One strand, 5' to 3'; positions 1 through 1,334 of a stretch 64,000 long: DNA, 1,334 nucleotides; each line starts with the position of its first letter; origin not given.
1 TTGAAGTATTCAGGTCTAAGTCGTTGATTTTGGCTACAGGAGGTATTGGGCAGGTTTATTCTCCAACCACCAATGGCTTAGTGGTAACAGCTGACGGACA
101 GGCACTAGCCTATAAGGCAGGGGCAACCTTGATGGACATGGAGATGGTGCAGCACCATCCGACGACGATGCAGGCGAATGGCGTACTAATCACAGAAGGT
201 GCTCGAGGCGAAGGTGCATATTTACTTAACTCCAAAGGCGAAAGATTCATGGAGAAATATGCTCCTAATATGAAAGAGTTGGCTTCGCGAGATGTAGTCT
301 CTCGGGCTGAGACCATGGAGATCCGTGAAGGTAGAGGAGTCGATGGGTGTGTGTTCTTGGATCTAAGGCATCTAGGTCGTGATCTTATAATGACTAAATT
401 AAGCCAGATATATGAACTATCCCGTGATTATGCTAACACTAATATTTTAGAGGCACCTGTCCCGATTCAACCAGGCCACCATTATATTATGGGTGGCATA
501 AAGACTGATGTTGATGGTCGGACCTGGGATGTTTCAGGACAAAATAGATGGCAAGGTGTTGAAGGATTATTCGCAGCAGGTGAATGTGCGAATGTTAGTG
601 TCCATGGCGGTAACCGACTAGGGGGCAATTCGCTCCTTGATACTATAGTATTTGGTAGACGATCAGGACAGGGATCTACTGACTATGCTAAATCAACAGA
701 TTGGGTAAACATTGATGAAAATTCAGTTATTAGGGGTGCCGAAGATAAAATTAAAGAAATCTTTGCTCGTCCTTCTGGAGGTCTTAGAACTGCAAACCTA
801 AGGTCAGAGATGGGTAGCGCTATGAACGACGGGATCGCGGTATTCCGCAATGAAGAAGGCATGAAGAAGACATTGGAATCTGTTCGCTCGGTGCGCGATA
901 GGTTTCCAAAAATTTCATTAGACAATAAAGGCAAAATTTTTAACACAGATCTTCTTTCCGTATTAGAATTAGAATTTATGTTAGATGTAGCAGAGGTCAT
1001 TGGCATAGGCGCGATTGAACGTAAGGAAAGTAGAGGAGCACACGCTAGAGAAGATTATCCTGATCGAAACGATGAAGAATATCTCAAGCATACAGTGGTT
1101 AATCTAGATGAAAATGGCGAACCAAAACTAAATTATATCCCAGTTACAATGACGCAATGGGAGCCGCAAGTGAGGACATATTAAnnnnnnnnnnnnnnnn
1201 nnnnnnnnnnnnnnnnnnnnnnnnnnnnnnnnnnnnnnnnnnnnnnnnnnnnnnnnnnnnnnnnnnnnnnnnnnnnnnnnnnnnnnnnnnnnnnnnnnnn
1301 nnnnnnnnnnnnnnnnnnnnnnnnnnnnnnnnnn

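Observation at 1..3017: Anchor-less (type E-like) succinate dehydrogenase/fumarate reductase: SdhA-SdhB plus an HdrB-like CCG subunit, and SdhB carries a basic amphipathic C-terminal extension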

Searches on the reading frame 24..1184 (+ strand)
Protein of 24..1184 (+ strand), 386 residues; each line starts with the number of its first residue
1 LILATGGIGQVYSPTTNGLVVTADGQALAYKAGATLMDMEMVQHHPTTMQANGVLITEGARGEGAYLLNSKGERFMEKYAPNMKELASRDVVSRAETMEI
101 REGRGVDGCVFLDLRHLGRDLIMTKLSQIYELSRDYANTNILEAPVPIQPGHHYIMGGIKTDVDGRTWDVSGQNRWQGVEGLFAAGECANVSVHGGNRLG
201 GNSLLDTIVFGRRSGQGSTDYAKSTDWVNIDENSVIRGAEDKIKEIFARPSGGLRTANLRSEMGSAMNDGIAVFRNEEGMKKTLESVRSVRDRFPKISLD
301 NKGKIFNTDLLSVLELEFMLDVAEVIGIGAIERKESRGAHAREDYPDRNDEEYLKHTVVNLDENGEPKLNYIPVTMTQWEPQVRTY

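Call 3: search_protein_families(library=pfam, proteins=[window:24-1184:+], max_evalue=0.01)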
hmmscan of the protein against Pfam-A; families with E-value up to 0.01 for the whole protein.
window:24-1184:+ (386 aa): 2 families
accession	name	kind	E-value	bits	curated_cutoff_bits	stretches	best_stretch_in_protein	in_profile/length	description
PF00890.30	FAD_binding_2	-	4.1e-50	171.6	20.4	1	2-204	198-414/414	FAD binding domain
PF02910.25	Succ_DH_flav_C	-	1.5e-43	148.3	20.8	1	260-386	1-130/130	Fumarate reductase flavoprotein C-term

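Call 4: search_protein_families(library=ncbifam, proteins=[window:24-1184:+], max_evalue=0.01)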
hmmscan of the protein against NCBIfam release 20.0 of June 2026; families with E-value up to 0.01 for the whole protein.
window:24-1184:+ (386 aa): 33 families (the best 25 are shown)
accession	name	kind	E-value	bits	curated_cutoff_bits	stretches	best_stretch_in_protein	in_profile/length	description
TIGR01812.1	sdhA_frdA_Gneg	subfamily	8.1e-144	480.2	567.3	1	2-386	184-568/568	succinate dehydrogenase or fumarate reductase, flavoprotein subunit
NF004724.0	PRK06069.1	subfamily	7.1e-132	440.5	826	1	1-386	192-577/577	succinate dehydrogenase/fumarate reductase flavoprotein subunit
TIGR01816.1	sdhA_forward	equivalog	5.6e-129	430.9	727.35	1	2-386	193-584/584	succinate dehydrogenase flavoprotein subunit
NF004613.0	PRK05945.1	equivalog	9.2e-121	404.2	824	1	2-386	190-575/575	succinate dehydrogenase/fumarate reductase flavoprotein subunit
NF006686.0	PRK09231.1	equivalog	2.3e-109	366.6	854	1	2-386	190-581/598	fumarate reductase (quinol) flavoprotein subunit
TIGR01176.1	fum_red_Fp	equivalog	2.6e-109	366.4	932.7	1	2-386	188-579/580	fumarate reductase (quinol) flavoprotein subunit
NF005037.0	PRK06452.1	equivalog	1.1e-108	364.3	862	1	2-386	191-566/566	succinate dehydrogenase flavoprotein subunit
NF042982.1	MFR_Fp_SdhA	equivalog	1.6e-97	327.4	1100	1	1-380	232-607/612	8-methylmenaquinol:fumarate reductase flavoprotein subunit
NF006383.0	PRK08626.1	equivalog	1.1e-95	321.3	663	1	2-386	213-598/657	fumarate reductase flavoprotein subunit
NF004900.0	PRK06263.1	equivalog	3.4e-94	316.4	718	1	2-363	191-538/546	fumarate reductase (CoM/CoB) subunit TfrA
NF005866.0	PRK07803.1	equivalog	3.6e-83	279.8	819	2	84-363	317-586/631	fumarate reductase/succinate dehydrogenase flavoprotein subunit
NF005867.0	PRK07804.1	equivalog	6.1e-75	252.5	639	1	2-370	205-540/548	L-aspartate oxidase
NF006392.0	PRK08641.1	equivalog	7.5e-71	239.4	855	1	2-386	193-579/593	succinate dehydrogenase flavoprotein subunit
TIGR00551.1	nadB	equivalog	1.1e-69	235.4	452.75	1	2-346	182-489/489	L-aspartate oxidase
NF005636.0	PRK07395.1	subfamily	4.3e-69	233.2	723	1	2-361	193-549/560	L-aspartate oxidase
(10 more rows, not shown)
